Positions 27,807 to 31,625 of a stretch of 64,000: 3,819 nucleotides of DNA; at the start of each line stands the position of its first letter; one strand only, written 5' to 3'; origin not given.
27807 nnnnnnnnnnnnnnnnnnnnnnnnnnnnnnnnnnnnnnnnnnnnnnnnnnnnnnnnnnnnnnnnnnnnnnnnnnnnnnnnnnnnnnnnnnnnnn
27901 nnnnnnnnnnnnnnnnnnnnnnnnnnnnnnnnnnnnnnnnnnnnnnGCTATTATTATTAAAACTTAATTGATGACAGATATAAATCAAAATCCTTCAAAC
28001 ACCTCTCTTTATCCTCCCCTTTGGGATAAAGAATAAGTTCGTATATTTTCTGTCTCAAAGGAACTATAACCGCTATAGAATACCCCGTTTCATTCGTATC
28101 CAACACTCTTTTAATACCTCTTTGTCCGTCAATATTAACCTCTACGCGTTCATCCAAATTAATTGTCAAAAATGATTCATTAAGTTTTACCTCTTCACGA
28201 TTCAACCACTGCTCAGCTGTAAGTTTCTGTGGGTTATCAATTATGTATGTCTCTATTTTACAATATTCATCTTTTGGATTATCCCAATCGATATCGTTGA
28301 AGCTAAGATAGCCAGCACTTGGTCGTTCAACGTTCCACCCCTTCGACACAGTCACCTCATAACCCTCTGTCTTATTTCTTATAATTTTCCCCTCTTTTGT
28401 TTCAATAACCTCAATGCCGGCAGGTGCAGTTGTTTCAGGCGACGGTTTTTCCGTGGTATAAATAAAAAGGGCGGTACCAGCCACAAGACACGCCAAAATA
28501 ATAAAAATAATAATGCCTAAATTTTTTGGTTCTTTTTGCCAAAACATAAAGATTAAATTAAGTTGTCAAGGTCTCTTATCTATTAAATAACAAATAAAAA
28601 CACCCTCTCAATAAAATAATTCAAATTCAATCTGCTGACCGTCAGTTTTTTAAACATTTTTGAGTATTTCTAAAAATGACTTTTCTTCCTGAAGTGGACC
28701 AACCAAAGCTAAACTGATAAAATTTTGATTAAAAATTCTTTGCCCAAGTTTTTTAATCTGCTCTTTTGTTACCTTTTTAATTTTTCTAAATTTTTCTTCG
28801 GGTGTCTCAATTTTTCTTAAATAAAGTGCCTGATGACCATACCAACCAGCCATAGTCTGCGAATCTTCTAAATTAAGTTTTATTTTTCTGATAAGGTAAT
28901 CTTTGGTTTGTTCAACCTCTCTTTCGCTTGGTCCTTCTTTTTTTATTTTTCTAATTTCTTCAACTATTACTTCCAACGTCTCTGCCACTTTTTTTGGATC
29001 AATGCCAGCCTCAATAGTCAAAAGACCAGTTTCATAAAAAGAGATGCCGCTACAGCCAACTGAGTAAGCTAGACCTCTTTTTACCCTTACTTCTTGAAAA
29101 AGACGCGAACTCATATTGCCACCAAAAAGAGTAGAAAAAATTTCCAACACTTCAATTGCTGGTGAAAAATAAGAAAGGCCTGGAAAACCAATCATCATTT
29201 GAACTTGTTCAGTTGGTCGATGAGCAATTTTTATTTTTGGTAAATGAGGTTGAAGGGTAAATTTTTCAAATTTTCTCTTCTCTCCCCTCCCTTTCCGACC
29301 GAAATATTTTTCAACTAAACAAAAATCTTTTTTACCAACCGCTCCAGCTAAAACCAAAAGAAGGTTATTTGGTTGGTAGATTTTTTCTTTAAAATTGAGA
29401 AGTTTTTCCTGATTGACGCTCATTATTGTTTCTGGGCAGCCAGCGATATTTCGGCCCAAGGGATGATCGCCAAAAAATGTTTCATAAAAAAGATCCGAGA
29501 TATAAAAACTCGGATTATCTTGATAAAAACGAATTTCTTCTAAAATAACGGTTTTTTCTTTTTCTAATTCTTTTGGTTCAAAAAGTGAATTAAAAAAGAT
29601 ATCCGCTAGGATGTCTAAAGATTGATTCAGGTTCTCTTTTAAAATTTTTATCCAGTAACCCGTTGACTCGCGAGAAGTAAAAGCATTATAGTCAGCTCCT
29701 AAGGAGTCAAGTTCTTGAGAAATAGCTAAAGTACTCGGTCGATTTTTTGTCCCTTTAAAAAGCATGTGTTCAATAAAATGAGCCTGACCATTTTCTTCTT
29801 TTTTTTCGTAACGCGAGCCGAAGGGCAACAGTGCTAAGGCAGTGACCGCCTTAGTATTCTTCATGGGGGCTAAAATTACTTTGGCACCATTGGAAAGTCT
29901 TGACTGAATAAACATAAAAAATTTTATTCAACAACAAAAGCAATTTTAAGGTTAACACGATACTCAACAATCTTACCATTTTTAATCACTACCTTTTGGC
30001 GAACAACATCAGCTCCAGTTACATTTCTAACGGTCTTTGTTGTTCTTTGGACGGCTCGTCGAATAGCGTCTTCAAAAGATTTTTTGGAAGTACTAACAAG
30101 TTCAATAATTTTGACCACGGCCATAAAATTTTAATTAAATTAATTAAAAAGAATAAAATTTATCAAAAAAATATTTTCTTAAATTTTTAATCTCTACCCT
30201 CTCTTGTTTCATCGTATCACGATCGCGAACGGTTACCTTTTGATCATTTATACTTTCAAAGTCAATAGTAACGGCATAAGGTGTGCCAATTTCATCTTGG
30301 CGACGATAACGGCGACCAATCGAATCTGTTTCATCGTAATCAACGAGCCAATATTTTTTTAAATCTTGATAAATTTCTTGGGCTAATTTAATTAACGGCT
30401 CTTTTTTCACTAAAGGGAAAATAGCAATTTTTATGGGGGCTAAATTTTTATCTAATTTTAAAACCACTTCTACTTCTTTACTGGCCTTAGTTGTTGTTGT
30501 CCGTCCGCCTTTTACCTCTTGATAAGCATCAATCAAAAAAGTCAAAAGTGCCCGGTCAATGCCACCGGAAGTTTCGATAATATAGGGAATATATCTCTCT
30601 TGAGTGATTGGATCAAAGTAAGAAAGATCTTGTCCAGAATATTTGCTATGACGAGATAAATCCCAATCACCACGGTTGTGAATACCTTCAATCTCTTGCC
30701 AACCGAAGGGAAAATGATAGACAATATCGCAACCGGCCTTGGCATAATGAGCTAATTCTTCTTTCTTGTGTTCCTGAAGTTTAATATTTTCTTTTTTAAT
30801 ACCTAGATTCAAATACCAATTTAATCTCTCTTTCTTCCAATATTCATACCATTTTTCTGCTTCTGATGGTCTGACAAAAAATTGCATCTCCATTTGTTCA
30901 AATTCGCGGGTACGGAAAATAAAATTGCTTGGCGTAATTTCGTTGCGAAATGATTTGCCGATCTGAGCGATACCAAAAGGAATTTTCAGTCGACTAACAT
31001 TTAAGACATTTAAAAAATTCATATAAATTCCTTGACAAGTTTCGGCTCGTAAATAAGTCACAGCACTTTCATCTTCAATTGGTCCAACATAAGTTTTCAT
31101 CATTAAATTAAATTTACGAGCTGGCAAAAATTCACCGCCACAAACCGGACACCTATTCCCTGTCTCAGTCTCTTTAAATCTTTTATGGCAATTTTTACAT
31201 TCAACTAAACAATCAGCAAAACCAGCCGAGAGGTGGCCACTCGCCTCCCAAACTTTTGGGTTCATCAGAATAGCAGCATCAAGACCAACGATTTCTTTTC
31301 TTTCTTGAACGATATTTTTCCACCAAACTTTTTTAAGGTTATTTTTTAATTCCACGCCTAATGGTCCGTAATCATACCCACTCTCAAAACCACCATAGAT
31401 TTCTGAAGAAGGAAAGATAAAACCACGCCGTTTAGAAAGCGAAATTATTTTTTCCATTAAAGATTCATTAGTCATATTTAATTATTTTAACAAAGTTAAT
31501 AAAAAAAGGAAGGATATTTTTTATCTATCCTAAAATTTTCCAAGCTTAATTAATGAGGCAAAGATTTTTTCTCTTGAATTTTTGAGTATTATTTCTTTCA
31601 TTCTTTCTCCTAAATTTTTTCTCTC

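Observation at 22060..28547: Cluster of four co-directional exported-protein genes (CBM-like surface protein, Cys-rich FN3 protein, M23-peptidase giant protein, small membrane protein) inside a housekeeping region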

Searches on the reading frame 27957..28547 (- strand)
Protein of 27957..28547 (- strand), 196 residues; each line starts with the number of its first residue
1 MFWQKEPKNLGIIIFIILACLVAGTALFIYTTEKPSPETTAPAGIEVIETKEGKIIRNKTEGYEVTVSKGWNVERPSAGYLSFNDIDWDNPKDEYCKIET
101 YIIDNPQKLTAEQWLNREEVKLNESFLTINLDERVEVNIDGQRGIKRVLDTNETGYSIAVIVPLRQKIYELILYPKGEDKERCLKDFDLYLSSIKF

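Call 3: search_protein_families(library=pfam, proteins=[window:27957-28547:-], max_evalue=0.1)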
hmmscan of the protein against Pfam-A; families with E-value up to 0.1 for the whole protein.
window:27957-28547:- (196 aa): 0 families

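Call 4: search_protein_families(library=ncbifam, proteins=[window:27957-28547:-], max_evalue=0.1)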
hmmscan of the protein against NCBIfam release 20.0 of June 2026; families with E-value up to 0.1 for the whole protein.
window:27957-28547:- (196 aa): 0 families

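Call 21: search_solved_structures(query=A1, max_evalue=1)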
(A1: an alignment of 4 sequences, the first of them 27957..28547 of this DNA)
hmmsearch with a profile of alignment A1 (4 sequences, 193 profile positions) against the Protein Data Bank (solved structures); distinct sequences matched with E-value up to 1: 0.
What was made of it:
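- On PsbP/Mog1/DcrB-like fold (protein D): No PDB sequence hit with the family profile at E <= 1 (call 21).
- Closest known: PsbP/Mog1/DcrB/LpqN-like alpha-beta sandwich proteins. Different: D has no sequence-level match to any Pfam or NCBIfam family (calls 3, 4, 21).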

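Call 23: find_related_loci(query=A1, collection=genome_contigs, flank=7000)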
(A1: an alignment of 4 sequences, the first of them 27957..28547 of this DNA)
Query A1 (196 aa) in genome_contigs; peptide patterns used: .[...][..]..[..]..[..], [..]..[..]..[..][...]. (x = any residue, [..] = any of these).
189 stretches matched a pattern, but none encodes a relative of the query by tblastn (E <= 1e-3).
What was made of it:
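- Tried and rejected: D-profile scan of GTDB genomes (call 23).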

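Call 24: find_related_loci(query=A1, collection=metagenome_contigs, flank=8000)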
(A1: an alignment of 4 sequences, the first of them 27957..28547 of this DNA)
Query A1 (196 aa) in metagenome_contigs; peptide patterns used: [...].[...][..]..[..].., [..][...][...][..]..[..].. (x = any residue, [..] = any of these).
600 stretches matched a pattern (row limit reached: there are more); 3 encode a relative of the query (tblastn E <= 1e-3); 3 distinct loci.
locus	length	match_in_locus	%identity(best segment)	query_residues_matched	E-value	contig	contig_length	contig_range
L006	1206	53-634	36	1-194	6e-37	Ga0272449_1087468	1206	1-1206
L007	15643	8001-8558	36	1-194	2e-35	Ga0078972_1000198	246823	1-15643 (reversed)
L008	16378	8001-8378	48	1-117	4e-28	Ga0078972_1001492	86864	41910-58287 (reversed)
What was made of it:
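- Tried and rejected: D-profile scan of metagenome contigs (call 24).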

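Call 25: find_homologous_proteins(query=A1, max_evalue=0.01)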
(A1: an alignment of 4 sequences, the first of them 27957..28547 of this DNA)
Query A1 (4 sequences) (196 aa, profile of the alignment): 21 proteins with E <= 0.01 among 5627 candidates.
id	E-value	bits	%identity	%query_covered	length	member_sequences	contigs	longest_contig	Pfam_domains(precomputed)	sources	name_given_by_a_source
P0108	6.1e-84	298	100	100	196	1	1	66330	-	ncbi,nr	ncbi:MAG: hypothetical protein N2259_01365 [Patescibacteria group bacterium]|nr:hypothetical protein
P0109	1.3e-78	281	48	60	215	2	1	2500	-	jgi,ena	-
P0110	3.1e-77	277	36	99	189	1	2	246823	-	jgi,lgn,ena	-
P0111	2.7e-73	264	32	74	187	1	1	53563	-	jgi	jgi:hypothetical protein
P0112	2.4e-63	231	44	99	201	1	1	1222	-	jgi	-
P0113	3.9e-49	185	36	99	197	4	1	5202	-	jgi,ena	-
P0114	3.9e-43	165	32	94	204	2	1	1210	-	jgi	jgi:hypothetical protein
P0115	6.3e-41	158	50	96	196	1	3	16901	-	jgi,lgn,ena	jgi:hypothetical protein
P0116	3.6e-40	156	34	97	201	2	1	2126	-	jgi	jgi:hypothetical protein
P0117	6.2e-40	155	38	94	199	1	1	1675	-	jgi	jgi:hypothetical protein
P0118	1.2e-39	154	51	94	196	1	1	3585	-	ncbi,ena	-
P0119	2.0e-39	153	34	100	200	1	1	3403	-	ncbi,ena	-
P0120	9.0e-36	141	31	95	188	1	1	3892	-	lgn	-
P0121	1.2e-28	118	31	56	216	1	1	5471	-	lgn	-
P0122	1.6e-27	114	27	94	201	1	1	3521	-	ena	-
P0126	6.6e-16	76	32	52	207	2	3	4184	-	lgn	-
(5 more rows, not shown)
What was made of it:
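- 27957..28547 (-): Gene D: 196-aa bitopic membrane protein. It has an N-in TM helix at about residues 10-32. A conserved hairpin segment follows at residues 40-72 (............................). The extracellular domain has the PsbP/DcrB fold. D is the conserved partner of C. Family of 21 proteins of 148-217 aa (call 25).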

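Call 27: find_encoding_contigs(protein=P0115, flank=10000, max_places=2)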
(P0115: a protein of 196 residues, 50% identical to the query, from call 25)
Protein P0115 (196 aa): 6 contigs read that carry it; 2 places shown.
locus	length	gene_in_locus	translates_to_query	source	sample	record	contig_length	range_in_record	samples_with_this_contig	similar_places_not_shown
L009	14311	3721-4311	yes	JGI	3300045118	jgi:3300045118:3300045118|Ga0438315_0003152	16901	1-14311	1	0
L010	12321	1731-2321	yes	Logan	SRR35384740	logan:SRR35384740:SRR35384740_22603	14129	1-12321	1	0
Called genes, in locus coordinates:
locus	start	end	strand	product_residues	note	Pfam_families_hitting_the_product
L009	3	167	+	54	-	?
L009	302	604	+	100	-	PF01741:MscL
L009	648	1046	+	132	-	PF07883:Cupin_2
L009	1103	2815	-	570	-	PF01121:CoaE, PF13238:AAA_18 (weak), PF01467:CTP_transf_like, PF08218:Citrate_ly_lig (weak)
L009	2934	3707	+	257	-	PF01978:TrmB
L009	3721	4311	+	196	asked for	-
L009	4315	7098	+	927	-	PF01551:Peptidase_M23, PF16158:N_BRCA1_IG (weak), PF10102:DUF2341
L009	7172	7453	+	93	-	PF12840:HTH_20 (weak), PF01022:HTH_5, PF01047:MarR (weak), PF13412:HTH_24 (weak)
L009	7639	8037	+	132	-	-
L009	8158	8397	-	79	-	-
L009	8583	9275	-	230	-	PF01027:Bax1-I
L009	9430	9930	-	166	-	-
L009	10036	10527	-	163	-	-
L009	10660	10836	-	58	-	-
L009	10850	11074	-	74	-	-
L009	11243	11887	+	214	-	PF00702:Hydrolase, PF13419:HAD_2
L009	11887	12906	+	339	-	PF01979:Amidohydro_1, PF07969:Amidohydro_3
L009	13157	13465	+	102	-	PF00076:RRM_1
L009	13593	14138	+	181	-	-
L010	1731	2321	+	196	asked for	-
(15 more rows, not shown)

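Call 28: find_encoding_contigs(protein=P0113, flank=6000, max_places=1)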
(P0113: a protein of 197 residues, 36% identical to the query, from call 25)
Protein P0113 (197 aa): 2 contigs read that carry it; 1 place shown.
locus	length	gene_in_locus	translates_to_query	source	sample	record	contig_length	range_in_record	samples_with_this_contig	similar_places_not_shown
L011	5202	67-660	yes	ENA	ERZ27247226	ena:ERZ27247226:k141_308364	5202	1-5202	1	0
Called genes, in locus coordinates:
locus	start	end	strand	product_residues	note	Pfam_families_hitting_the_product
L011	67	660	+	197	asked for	-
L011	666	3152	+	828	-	PF01551:Peptidase_M23, PF19077:Big_13 (faint)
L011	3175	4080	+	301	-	PF00892:EamA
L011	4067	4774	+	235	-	PF19927:DUF6390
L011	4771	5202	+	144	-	?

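Call 29: find_encoding_contigs(protein=P0121, flank=6000, max_places=1)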
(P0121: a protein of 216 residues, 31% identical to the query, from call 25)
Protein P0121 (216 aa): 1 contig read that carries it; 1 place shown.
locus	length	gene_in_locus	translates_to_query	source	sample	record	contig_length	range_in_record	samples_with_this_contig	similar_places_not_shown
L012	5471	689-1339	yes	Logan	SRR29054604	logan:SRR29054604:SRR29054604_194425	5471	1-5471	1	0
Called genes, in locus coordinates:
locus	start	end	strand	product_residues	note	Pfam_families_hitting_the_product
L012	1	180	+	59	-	?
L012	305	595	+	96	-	PF01022:HTH_5 (weak), PF01047:MarR, PF12840:HTH_20, PF13412:HTH_24, PF25212:HVO_A0114, PF13730:HTH_36 (faint)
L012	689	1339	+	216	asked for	-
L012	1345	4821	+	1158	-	PF01551:Peptidase_M23, PF16158:N_BRCA1_IG, PF19077:Big_13 (faint), PF00932:LTD, PF06439:3keto-disac_hyd (weak)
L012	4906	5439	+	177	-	-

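Call 30: find_encoding_contigs(protein=P0126, flank=6000, max_places=1)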
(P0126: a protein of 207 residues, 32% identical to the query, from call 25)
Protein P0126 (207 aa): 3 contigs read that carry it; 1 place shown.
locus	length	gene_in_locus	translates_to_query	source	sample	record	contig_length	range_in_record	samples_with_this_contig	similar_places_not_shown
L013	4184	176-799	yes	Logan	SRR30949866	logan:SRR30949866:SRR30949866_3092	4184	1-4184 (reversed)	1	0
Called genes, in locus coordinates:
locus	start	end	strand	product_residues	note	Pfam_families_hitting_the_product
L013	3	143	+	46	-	?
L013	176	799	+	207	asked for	-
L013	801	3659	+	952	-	PF01551:Peptidase_M23, PF16158:N_BRCA1_IG (weak), PF00932:LTD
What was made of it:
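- Every locus reached from D homologues has it too: L009, L011, L012, L013 (calls 27-30).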

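Call 39: predict_structure(alignment_id=A2)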
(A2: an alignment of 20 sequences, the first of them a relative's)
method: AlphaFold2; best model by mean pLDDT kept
length: 196 residues; sequences in the alignment: 20
mean_pLDDT: 83.0   pTM: 0.71
mean pLDDT of the five models: 83.0, 79.6, 77.9, 77.8, 76.6
residues with pLDDT >= 90: 97; 70-90: 63; 50-70: 17; < 50: 19
segments of 3 or more residues with pLDDT < 50: 1-7, 28-30, 32-39
pLDDT, mean of each block of 10 residues (from residue 1): 49 72 54 44 81 90 89 80 82 85 96 92 90 97 97 95 97 90 93 96
secondary structure, 60 per line:
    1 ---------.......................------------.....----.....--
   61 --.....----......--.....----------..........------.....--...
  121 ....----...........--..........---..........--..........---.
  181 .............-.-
elements in order: H10-32 E45-49 E54-58 E63-67 E72-77 E80-84 E95-104 H111-115 H118-124 E129-139 E142-151 E155-164 E167-176 H180-193
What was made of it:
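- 27957..28547 (-): AF2 model: pLDDT 83, pTM 0.71 (call 39).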

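Call 47: fold_search(model_id=the predicted structure, library=pdb)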
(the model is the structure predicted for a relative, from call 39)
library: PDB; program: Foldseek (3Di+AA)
matches with E <= 10: 1142; with E <= 0.001: 27
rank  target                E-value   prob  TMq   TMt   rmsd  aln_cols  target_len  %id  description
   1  2xb3                  2.0e-06  1.00  0.45  0.54   7.0       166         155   16  The Structure of Cyanobacterial PsbP (released 2010-08-25)
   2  1v2b_A                2.7e-06  1.00  0.44  0.55   7.1       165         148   13  Crystal Structure of PsbP Protein in the Oxygen-Evolving Complex of Photosystem II from Higher Plants (released 2004-05-18)
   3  1v2b_B                3.6e-06  1.00  0.43  0.52   7.2       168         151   12  Crystal Structure of PsbP Protein in the Oxygen-Evolving Complex of Photosystem II from Higher Plants (released 2004-05-18)
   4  4rth_B                4.7e-06  1.00  0.43  0.50   7.7       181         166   11  The crystal structure of PsbP from Zea mays (released 2015-03-11)
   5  4rth_A                5.0e-06  1.00  0.45  0.51   7.2       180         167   11  The crystal structure of PsbP from Zea mays (released 2015-03-11)
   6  2vu4                  5.2e-06  1.00  0.46  0.58   6.3       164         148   14  Structure of PsbP protein from Spinacia oleracea at 1.98 A resolution (released 2009-07-21)
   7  2lnj_MODEL_1_A        1.7e-05  1.00  0.45  0.51   7.8       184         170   18  Solution Structure of Cyanobacterial PsbP (CyanoP) from Synechocystis sp. PCC 6803 (released 2012-06-06)
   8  4rti                  2.3e-05  1.00  0.47  0.51   6.4       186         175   13  The crystal structure of PsbP from Spinacia oleracea (released 2015-03-11)
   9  8z9d_P                3.7e-05  1.00  0.44  0.45   8.0       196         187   14  cryo-EM structure of PSII-LHCII megacomplex from spinach (released 2024-11-13)
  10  5xnl_P                3.9e-05  1.00  0.45  0.47   9.0       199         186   12  Structure of stacked C2S2M2-type PSII-LHCII supercomplex from Pisum sativum (released 2017-09-20)
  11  9i4t_P                4.1e-05  1.00  0.41  0.46   7.3       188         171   13  Photosystem II from Arabidopsis thaliana (released 2026-03-25)
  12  7pi0_P                4.4e-05  1.00  0.38  0.40   8.6       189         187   14  Unstacked compact Dunaliella PSII (released 2022-08-17)
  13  3hlz_A                6.0e-05  1.00  0.40  0.31   5.3       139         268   16  Crystal structure of BT_1490 (NP_810393.1) from BACTEROIDES THETAIOTAOMICRON VPI-5482 at 1.50 A resolution (released 2009-06-16)
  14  8bd3_F1               6.4e-05  1.00  0.40  0.41   8.2       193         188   10  Cryo-EM structure of the Photosystem II - LHCII supercomplex from Chlorella ohadi (released 2023-08-09)
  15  5zx9                  7.9e-05  1.00  0.48  0.55   5.0       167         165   14  Crystal structure of apo form fibronectin-binding protein Apa from Mycobacterium tuberculosis (released 2019-05-29)
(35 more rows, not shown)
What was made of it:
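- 27957..28547 (-): Foldseek hits: PsbP at E 2e-6, then Apa, DcrB, LpqN, SciW/EagT6 and Tsi3 (call 47).
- On PsbP/Mog1/DcrB-like fold (protein D): DcrB, LpqN, Apa, SciW and Tsi3 also match (call 47).
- Closest known: Peptidoglycan-hydrolase effector/immunity pairs. Same: Tsi3 appears among the structural matches of D (call 47).
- Closest known: PsbP/Mog1/DcrB/LpqN-like alpha-beta sandwich proteins. Same: Foldseek gives probability 1.0 and target-normalised TM-scores of 0.5-0.64 (call 47).
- D has the PsbP fold (calls 39, 47). The PsbP fold also includes Tsi3, an immunity protein against a peptidoglycan muramidase (call 47). D shares its fold with Tsi3 and with the Eag chaperones (call 47). PsbP-fold relatives SciW and EagT6 are chaperones (call 47).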

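Call 95: search_protein_families(library=phrogs, proteins=[window:27957-28547:-], max_evalue=0.001)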
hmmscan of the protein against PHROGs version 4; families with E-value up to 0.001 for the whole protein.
window:27957-28547:- (196 aa): 0 families

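Call 99: search_protein_families(library=padloc, proteins=[window:27957-28547:-], max_evalue=0.001)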
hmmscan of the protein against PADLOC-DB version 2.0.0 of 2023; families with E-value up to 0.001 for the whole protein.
window:27957-28547:- (196 aa): 0 families

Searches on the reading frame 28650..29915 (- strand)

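Call 48: search_protein_families(library=pfam, proteins=[window:28650-29915:-], max_evalue=0.00001)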
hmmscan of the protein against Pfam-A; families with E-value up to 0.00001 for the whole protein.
window:28650-29915:- (421 aa): 2 families
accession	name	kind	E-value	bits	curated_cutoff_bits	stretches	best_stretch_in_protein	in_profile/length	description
PF05193.26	Peptidase_M16_C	-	1.2e-40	139.8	23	1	166-339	1-179/181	Peptidase M16 inactive domain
PF00675.25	Peptidase_M16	-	2e-38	132.1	22.3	1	14-159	3-147/149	Insulinase (Peptidase family M16)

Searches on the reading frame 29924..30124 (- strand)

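Call 48: search_protein_families(library=pfam, proteins=[window:29924-30124:-], max_evalue=0.00001)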
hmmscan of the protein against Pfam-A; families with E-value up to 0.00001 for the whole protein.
window:29924-30124:- (66 aa): 1 family
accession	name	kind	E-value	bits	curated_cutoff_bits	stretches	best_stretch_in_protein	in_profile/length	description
PF07311.17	Dodecin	-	1.4e-24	86.6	22.5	1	3-66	1-64/64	Dodecin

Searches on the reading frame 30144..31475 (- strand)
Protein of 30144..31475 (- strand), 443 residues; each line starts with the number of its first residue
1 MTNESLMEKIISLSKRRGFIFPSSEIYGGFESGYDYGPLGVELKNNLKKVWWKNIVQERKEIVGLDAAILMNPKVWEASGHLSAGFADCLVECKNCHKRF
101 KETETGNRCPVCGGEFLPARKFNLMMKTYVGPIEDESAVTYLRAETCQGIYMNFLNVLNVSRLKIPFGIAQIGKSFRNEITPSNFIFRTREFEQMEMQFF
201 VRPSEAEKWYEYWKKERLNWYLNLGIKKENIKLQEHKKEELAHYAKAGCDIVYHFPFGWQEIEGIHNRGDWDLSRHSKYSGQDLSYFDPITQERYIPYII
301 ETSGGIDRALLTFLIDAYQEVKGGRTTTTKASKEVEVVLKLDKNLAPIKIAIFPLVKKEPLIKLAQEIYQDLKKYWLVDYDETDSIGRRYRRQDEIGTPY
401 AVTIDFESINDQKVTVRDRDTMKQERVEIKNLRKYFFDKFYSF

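Call 48: search_protein_families(library=pfam, proteins=[window:30144-31475:-], max_evalue=0.00001)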
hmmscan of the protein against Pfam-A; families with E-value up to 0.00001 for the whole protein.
window:30144-31475:- (443 aa): 2 families
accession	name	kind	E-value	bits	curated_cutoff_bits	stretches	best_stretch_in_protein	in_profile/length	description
PF03129.25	HGTP_anticodon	-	1.1e-20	74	21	1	349-436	1-91/94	Anticodon binding domain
PF00587.30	tRNA-synt_2b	-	3.2e-13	50.5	29.3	1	138-311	9-173/179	tRNA synthetase class II core domain (G, H, P, S and T)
